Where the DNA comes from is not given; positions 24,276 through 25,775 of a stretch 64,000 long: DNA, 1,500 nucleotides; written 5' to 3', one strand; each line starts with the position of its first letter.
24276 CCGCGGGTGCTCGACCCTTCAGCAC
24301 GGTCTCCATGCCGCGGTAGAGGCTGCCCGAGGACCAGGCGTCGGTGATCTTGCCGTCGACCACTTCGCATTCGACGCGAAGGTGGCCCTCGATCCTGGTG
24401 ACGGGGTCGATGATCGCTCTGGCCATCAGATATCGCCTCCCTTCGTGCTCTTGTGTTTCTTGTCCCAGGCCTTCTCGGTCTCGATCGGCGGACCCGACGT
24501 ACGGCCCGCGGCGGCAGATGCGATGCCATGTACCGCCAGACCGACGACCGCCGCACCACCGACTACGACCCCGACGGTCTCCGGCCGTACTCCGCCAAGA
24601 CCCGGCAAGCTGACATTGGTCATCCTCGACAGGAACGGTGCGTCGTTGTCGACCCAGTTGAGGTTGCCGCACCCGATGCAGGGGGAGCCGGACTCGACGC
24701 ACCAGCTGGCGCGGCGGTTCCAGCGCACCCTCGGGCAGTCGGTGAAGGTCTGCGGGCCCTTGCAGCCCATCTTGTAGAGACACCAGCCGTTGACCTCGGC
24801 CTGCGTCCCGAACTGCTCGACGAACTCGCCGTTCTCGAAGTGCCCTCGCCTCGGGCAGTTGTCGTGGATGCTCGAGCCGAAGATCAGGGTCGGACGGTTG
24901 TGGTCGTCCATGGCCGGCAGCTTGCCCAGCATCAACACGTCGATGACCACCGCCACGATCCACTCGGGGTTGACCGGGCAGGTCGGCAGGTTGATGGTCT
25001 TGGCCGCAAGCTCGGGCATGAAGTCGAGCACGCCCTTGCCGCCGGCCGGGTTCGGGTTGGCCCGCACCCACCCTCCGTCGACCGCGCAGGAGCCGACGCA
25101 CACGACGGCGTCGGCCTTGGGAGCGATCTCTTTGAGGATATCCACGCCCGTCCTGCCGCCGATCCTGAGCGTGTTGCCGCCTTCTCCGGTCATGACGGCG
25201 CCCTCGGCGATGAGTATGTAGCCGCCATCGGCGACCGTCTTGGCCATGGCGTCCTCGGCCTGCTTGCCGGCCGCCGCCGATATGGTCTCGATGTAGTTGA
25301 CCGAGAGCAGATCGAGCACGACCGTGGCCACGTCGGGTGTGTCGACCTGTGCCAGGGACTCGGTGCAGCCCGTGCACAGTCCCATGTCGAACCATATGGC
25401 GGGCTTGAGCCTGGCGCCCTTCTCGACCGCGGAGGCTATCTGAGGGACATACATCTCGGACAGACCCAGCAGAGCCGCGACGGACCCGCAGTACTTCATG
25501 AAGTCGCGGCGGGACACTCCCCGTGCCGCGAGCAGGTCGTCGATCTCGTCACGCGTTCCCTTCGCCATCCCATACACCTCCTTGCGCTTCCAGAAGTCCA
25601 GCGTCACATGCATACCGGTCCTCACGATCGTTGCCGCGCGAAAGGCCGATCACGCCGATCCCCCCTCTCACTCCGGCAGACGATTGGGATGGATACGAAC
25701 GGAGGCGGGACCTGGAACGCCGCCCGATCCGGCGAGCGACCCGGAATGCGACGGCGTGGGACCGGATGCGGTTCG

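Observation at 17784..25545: Near-identical 923-bp direct repeats with sharp edges: the small-subunit core is duplicated and brackets 5.9 kb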

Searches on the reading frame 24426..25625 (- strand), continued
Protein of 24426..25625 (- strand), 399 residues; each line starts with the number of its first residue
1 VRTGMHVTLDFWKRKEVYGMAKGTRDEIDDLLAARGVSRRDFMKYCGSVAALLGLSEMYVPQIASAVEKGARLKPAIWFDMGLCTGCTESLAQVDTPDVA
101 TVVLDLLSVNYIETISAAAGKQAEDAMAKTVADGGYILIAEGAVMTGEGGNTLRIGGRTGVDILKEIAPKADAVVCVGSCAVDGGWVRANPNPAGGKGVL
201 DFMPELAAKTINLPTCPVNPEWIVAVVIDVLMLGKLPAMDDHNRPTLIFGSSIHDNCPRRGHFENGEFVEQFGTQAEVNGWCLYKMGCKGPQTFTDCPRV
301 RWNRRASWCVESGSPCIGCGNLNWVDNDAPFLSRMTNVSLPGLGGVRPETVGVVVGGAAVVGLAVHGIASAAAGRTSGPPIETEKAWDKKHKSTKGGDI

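Call 39: search_solved_structures(query=window:24426-25568:-, max_evalue=1e-20, show_alignments=2)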
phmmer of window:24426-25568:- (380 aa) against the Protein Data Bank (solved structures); distinct sequences matched with E-value up to 1e-20: 42.
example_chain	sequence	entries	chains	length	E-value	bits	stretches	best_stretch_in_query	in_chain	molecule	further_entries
1h2a_S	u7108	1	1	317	1.7e-81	277.3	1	7-313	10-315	HYDROGENASE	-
1e3d_A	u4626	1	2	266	9.9e-69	235.2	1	57-313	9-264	[NiFe] hydrogenase small subunit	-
1yq9_A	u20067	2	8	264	1e-68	235.2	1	55-314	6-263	Periplasmic [NiFe] hydrogenase small subunit | PERIPLASMIC HYDROGENASE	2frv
1h2r_S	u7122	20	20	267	1.6e-68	234.5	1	53-313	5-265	PROTEIN (PERIPLASMIC [NIFE] HYDROGENASE SMALL SUBUNIT) | Periplasmic [NiFe] hydrogenase small subunit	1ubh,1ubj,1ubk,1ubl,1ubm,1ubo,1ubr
8w6x_S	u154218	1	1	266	1.7e-68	234.4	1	53-313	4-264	Periplasmic [NiFe] hydrogenase small subunit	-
4u9h_S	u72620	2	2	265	2.2e-68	234.1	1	54-313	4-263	Periplasmic [NiFe] hydrogenase small subunit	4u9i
1frv_A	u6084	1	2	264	3.4e-68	233.5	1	55-314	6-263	HYDROGENASE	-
4upe_A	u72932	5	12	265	3.2e-66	227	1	55-313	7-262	NIFE-HYDROGENASE SMALL SUBUNIT | HYDROGENASE (NIFE) SMALL SUBUNIT HYDA | PERIPLASMIC [NIFE] HYDROGENASE SMALL SUBUNIT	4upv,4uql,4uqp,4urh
1yqw_A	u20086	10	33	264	3.5e-66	226.8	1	55-313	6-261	Periplasmic [NiFe] hydrogenase small subunit | HYDROGENASE (NIFE) SMALL SUBUNIT HYDA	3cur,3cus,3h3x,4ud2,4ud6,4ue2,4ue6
1yrq_A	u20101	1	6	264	6.8e-66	225.9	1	55-313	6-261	Periplasmic [NiFe] hydrogenase small subunit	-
4ucw_A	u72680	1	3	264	1.8e-65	224.5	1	55-313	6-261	HYDROGENASE (NIFE) SMALL SUBUNIT HYDA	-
1frf_S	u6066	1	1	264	2.2e-65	224.2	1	55-313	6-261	[NI-FE] HYDROGENASE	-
4ucq_A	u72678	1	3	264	2.4e-65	224.1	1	55-313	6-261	HYDROGENASE (NIFE) SMALL SUBUNIT HYDA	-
4ucx_A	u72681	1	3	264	3.8e-65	223.4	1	55-313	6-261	HYDROGENASE (NIFE) SMALL SUBUNIT HYDA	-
3myr_A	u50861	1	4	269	4.7e-62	213.2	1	53-305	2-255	Hydrogenase (NiFe) small subunit HydA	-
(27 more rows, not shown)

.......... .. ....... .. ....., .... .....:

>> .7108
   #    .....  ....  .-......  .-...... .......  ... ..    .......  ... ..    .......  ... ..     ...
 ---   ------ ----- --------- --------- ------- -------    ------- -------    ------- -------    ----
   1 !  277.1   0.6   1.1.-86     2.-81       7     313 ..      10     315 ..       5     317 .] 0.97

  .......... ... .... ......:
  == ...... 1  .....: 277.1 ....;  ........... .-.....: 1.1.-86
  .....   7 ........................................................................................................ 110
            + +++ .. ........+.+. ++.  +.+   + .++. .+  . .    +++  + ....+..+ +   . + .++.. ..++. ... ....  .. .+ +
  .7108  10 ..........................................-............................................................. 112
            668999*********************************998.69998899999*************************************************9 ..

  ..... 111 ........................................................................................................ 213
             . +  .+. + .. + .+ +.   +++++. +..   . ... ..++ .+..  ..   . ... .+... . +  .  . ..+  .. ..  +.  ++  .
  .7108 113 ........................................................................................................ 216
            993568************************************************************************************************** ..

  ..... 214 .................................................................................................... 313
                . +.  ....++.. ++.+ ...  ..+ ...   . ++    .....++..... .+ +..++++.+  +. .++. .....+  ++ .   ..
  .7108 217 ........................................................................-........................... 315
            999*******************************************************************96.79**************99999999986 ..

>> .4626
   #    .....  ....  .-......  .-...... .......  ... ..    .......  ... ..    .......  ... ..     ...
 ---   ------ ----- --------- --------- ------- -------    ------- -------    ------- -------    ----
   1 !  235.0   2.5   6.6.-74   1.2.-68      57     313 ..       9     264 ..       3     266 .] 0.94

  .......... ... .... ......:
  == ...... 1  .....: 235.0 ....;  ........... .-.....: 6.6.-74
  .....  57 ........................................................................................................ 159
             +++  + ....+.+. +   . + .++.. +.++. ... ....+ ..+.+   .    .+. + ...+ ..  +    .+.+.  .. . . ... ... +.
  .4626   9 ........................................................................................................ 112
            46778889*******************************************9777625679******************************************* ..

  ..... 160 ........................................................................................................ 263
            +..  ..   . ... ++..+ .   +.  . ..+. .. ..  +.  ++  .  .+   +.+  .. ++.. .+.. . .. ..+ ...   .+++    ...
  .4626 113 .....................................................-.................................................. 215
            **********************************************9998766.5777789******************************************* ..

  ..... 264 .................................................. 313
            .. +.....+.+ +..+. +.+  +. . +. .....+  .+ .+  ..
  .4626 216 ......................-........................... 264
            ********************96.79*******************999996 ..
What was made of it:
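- Closest known: Periplasmic [NiFeSe] hydrogenases of Desulfovibrio and Desulfomicrobium. Different: The small subunit here is closer to standard [NiFe] small subunits (1H2A 1.7e-81 versus 1CC1 2e-49, call 39).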

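Call 52: find_encoding_contigs(protein=P0042, flank=5000, max_places=4)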
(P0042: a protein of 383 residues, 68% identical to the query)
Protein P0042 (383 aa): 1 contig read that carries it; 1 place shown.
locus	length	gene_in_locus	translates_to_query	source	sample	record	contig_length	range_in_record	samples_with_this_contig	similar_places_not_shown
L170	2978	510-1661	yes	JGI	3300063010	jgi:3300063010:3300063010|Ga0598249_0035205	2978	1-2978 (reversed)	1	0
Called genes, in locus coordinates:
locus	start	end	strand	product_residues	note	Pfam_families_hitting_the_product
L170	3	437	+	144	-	?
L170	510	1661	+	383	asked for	PF01058:Oxidored_q6, PF14720:NiFe_hyd_SSU_C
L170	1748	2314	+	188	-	PF01750:HycI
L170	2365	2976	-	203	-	?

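Call 53: find_encoding_contigs(protein=P0009, flank=10000, max_places=6)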
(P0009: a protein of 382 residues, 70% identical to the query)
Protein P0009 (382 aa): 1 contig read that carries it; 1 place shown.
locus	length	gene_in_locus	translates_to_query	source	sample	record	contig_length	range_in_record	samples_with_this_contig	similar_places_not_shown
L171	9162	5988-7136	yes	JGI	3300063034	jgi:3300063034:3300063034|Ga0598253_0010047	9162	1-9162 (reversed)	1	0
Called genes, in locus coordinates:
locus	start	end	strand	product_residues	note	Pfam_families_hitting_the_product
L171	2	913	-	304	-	?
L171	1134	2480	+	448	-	PF01938:TRAM (weak), PF02475:TRM5-TYW2_MTfase (weak), PF05958:tRNA_U5-meth_tr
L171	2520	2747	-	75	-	PF00173:Cyt-b5 (weak)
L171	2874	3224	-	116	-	-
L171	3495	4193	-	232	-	PF00027:cNMP_binding, PF13545:HTH_Crp_2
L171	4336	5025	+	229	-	PF00702:Hydrolase, PF13419:HAD_2 (weak), PF13242:Hydrolase_like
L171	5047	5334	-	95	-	PF10006:DUF2249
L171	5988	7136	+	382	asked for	PF01058:Oxidored_q6, PF14720:NiFe_hyd_SSU_C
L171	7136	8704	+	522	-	PF00374:NiFeSe_Hases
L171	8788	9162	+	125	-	?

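Call 66: find_homologous_proteins(query=P0042, max_evalue=1e-50)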
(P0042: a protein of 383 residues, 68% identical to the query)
Query P0042 (383 aa): 2302 proteins with E <= 1e-50 among 8000 candidates; the best 120 are listed.
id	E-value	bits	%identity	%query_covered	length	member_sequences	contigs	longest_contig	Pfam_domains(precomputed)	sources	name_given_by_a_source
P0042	1.0e-256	869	100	100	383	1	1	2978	PF01058.30,PF14720.12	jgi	jgi:hydrogenase small subunit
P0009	3.6e-211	719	85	98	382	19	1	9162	PF01058.30,PF14720.12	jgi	jgi:hydrogenase small subunit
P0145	4.0e-202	689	90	86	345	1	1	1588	PF01058.30,PF14720.12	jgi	jgi:hydrogenase small subunit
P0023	1.2e-186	638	78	96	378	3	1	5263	PF01058.30,PF14720.12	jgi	jgi:hydrogenase small subunit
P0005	3.5e-177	607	74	98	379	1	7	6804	PF01058.30,PF14720.12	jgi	jgi:hydrogenase small subunit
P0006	1.0e-176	606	73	98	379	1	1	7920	PF01058.30,PF14720.12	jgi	jgi:hydrogenase small subunit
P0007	1.0e-175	603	73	98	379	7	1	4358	PF01058.30,PF14720.12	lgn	-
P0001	2.1e-173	595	70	97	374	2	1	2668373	PF01058.30,PF14720.12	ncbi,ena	-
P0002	8.6e-172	590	73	96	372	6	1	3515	PF01058.30,PF14720.12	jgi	jgi:hydrogenase small subunit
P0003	2.0e-167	575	71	96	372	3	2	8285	PF01058.30,PF14720.12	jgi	jgi:hydrogenase small subunit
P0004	1.8e-162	559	69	95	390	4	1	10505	PF01058.30,PF14720.12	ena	-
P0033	1.6e-159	549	67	96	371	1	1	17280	PF01058.30,PF14720.12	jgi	-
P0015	1.6e-159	549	67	96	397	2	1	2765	PF01058.30,PF14720.12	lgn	-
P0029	1.6e-157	543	68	93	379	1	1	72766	PF01058.30,PF14720.12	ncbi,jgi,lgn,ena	ncbi:MAG: hydrogenase small subunit [Coriobacteriia bacterium]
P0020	9.4e-157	540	67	94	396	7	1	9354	PF01058.30,PF14720.12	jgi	jgi:hydrogenase small subunit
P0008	6.7e-148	511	62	98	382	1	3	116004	PF01058.30,PF14720.12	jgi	jgi:hydrogenase small subunit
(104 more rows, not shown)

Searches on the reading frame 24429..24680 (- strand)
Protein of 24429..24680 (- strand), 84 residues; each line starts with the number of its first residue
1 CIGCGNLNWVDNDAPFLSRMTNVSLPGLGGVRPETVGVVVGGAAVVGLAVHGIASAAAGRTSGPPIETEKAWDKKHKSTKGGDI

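Call 61: search_solved_structures(query=window:24429-24680:-, max_evalue=10, show_alignments=3)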
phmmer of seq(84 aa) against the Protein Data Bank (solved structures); distinct sequences matched with E-value up to 10: 13.
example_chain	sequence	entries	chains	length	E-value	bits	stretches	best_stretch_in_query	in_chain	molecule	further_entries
6g94_S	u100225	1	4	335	0.013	18.9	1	1-71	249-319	Hydrogenase-1 small chain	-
3uqy_S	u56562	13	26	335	0.014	18.9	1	1-71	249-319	Hydrogenase-1 small chain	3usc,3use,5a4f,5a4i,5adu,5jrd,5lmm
4gd3_S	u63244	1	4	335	0.014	18.9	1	1-71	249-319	Hydrogenase-1 small chain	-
6rp2_S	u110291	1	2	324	0.019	18.5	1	1-70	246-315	Hydrogenase-1 small chain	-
6fpi_S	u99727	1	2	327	0.019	18.4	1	1-70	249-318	Hydrogenase-1 small chain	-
8zeh_l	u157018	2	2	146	0.048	17.2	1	34-74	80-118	Photosystem I reaction center subunit XI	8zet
8xls_L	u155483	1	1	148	0.05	17.1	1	34-74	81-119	Photosystem I reaction center subunit XI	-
6d0h_B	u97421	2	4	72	0.41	14.2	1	13-57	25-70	ParS: COG5642 (DUF2384) antitoxin | ParS: COG5642 (DUF2384) antitoxin fragment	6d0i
1jb0_L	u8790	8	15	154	1.2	12.7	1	27-74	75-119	PHOTOSYSTEM 1 REACTION CENTRE SUBUNIT XI | Photosystem I reaction center subunit XI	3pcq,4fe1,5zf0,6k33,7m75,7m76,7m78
6lu1_L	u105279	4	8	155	1.2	12.7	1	27-74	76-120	Photosystem I reaction center subunit XI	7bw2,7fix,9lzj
10eg_L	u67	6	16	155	1.2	12.7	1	27-74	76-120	Photosystem I reaction center subunit XI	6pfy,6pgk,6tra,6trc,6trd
9goa_A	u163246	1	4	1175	1.4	12.5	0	11-48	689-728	Alpha-latrotoxin-Lt1a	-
9go9_A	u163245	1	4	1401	1.9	12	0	11-48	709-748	Alpha-latrotoxin-Lt1a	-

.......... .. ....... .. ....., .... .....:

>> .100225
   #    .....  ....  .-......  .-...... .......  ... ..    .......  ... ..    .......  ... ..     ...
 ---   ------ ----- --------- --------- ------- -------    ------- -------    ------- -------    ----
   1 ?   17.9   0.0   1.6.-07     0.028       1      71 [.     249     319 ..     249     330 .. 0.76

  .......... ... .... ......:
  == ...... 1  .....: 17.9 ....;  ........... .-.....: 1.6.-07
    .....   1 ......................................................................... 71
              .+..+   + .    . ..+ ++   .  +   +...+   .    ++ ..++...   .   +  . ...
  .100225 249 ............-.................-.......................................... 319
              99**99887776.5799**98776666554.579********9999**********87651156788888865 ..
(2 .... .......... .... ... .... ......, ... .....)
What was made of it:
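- Closest known: Group 1 membrane-bound [NiFe] hydrogenases with cytochrome b. Same: The A tail aligns with the HyaA anchor, including the His (call 61).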
